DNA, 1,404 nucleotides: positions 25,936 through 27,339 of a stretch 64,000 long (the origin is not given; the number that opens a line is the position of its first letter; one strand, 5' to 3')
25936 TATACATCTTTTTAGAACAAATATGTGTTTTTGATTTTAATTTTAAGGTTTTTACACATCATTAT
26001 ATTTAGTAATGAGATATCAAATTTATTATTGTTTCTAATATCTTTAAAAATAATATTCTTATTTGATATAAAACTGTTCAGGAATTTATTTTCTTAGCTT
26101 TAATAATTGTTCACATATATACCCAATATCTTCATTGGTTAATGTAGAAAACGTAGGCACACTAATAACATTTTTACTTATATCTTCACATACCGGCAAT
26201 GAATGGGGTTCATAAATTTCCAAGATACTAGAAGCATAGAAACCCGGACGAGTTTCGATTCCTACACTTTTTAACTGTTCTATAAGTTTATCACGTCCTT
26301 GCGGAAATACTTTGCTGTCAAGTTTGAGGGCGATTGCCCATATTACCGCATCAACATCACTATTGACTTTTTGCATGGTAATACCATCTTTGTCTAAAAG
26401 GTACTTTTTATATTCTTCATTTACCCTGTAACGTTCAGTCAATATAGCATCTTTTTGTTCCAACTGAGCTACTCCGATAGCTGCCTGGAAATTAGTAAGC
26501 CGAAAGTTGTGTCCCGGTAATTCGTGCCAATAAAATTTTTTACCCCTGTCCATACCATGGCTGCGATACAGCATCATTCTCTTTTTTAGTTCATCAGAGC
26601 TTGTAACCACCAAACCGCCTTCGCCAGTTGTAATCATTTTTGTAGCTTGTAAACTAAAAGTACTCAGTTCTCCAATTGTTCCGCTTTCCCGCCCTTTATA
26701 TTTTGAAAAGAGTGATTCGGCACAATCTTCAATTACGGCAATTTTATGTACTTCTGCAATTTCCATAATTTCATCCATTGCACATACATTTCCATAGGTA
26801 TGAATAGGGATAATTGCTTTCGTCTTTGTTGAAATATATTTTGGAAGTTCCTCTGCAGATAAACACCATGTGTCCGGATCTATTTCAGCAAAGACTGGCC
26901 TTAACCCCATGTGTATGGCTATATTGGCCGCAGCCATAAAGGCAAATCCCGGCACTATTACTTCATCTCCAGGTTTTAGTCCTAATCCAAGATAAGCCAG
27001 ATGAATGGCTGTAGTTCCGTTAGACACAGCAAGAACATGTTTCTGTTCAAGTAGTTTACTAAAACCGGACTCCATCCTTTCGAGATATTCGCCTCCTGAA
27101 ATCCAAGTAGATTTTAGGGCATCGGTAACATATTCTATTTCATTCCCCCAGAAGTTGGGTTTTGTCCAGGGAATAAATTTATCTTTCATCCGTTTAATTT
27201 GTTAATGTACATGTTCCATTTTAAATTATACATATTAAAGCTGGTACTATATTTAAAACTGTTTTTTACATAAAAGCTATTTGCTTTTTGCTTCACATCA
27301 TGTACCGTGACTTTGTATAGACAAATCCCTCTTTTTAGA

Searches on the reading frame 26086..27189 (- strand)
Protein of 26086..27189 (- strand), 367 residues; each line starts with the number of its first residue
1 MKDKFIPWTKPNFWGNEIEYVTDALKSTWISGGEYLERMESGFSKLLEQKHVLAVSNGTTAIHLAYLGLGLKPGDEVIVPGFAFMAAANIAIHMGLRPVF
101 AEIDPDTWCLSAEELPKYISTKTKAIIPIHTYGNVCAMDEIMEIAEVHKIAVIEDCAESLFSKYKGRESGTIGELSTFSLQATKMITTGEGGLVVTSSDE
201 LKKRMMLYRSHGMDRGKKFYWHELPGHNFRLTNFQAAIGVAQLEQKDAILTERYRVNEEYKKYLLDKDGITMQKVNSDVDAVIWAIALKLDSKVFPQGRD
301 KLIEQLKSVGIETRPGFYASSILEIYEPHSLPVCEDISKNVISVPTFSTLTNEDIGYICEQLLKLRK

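Call 9: search_protein_families(library=pfam, proteins=[window:26086-27189:-], max_evalue=0.001)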
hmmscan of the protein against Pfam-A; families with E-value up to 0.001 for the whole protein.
window:26086-27189:- (367 aa): 1 family
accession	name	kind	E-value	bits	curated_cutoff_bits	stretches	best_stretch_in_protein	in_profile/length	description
PF01041.23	DegT_DnrJ_EryC1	-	1.1e-105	354.3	19.8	1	16-362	6-359/360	DegT/DnrJ/EryC1/StrS aminotransferase family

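Call 18: search_protein_families(library=ncbifam, proteins=[window:26086-27189:-], max_evalue=0.0001)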
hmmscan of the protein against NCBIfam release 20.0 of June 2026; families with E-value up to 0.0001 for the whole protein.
window:26086-27189:- (367 aa): 13 families
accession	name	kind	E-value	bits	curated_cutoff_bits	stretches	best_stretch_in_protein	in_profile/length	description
TIGR04181.1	NHT_00031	hypoth_equivalog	1e-84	284.5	420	1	6-346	1-358/359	LegC family aminotransferase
TIGR03588.1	PseC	equivalog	1.1e-75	254.9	423.5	1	6-364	2-378/380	UDP-4-amino-4,6-dideoxy-N-acetyl-beta-L-altrosamine transaminase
NF008687.0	PRK11706.1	equivalog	1.8e-65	221.1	375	1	6-364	2-372/375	dTDP-4-amino-4,6-dideoxygalactose transaminase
NF008658.2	PRK11658.1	equivalog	1.5e-64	218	631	1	3-362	2-373/379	UDP-4-amino-4-deoxy-L-arabinose aminotransferase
TIGR02379.1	ECA_wecE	subfamily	9.3e-54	182.6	434.85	1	5-311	1-315/376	dTDP-4-amino-4,6-dideoxy-D-glucose transaminase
TIGR04427.1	PLP_DesI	equivalog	3e-53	181.3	650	1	21-361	38-378/390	dTDP-4-dehydro-6-deoxyglucose aminotransferase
NF011936.0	PRK15407.1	equivalog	2.2e-48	165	423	2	14-214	45-253/440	lipopolysaccharide biosynthesis protein RfbH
NF006488.0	PRK08912.1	equivalog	2.3e-07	30.1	498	1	49-148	87-188/387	aminotransferase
NF041364.1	GntC_guanitoxin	equivalog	4.1e-07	29.2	415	1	54-155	64-173/356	guanitoxin biosynthesis PLP-dependent (S)-gamma-hydroxy-L-arginine cyclodehydratase GntC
NF005817.0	PRK07683.1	equivalog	7.9e-07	28.1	575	1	51-149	91-191/387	aminotransferase A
NF006230.0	PRK08363.1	equivalog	5.7e-06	25.4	534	1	50-156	94-206/398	alanine aminotransferase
NF005744.0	PRK07568.1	subfamily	9.8e-06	24.6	389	1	47-155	86-201/398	pyridoxal phosphate-dependent aminotransferase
NF004975.0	PRK06348.1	equivalog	5e-05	22.5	549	1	47-153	87-199/384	pyridoxal phosphate-dependent aminotransferase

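Call 64: search_solved_structures(query=window:26089-27189:-, max_evalue=1e-20)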
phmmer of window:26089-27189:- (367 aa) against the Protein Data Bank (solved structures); distinct sequences matched with E-value up to 1e-20: 56.
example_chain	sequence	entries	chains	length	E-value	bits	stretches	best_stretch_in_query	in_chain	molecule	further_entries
3bn1_A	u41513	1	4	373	8.9e-80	271.6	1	10-359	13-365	Perosamine synthetase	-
3dr7_A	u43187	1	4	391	1e-79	271.4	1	10-359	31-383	Putative perosamine synthetase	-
3dr4_A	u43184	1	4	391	7e-79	268.7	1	10-359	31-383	Putative perosamine synthetase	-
7b0m_AAA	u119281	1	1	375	2e-70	240.8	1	10-364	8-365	Sugar aminotransferase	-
7b0d_A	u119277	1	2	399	2e-50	175.1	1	22-358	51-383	Glutamine--scyllo-inositol transaminase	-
8sng_A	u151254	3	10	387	2.5e-49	171.5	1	4-361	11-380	UDP-4-amino-4-deoxy-L-arabinose--oxoglutarate aminotransferase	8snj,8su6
8vr3_A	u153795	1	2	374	2.8e-48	168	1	9-328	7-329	DegT/DnrJ/EryC1/StrS aminotransferase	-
8vr5_A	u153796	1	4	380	3.3e-48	167.8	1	10-329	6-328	DegT/DnrJ/EryC1/StrS aminotransferase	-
1mdo_A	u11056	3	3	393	6.6e-48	166.8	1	3-359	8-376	ArnB aminotransferase | UDP-4-amino-4-deoxy-L-arabinose--oxoglutarate aminotransferase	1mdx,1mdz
4oca_A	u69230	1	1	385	4.2e-47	164.2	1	3-359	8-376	UDP-4-amino-4-deoxy-L-arabinose--oxoglutarate aminotransferase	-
9bgp_A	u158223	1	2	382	1.7e-45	158.9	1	11-326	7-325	aminotransferase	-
9bgr_A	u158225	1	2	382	1.2e-44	156.1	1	11-326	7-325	aminotransferase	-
1o61_A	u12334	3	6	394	6.9e-44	153.6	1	10-363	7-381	aminotransferase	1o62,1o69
5k8b_A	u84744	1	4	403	6e-43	150.5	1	40-256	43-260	8-amino-3,8-dideoxy-alpha-D-manno-octulosonate transaminase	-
8e75_A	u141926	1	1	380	9e-43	149.9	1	30-360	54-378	DegT/DnrJ/EryC1/StrS aminotransferase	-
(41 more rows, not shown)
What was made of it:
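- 26086..27189 (-): DegT-family aminotransferase, closest to GDP-perosamine synthase (3BN1/3DR4, E about 1e-79); best NCBIfam model is LegC-family. calls 9, 18, 64
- GDP context: the window's DegT is closest to GDP-perosamine synthase, 272 bits against 175 or less for other classes (call 64).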
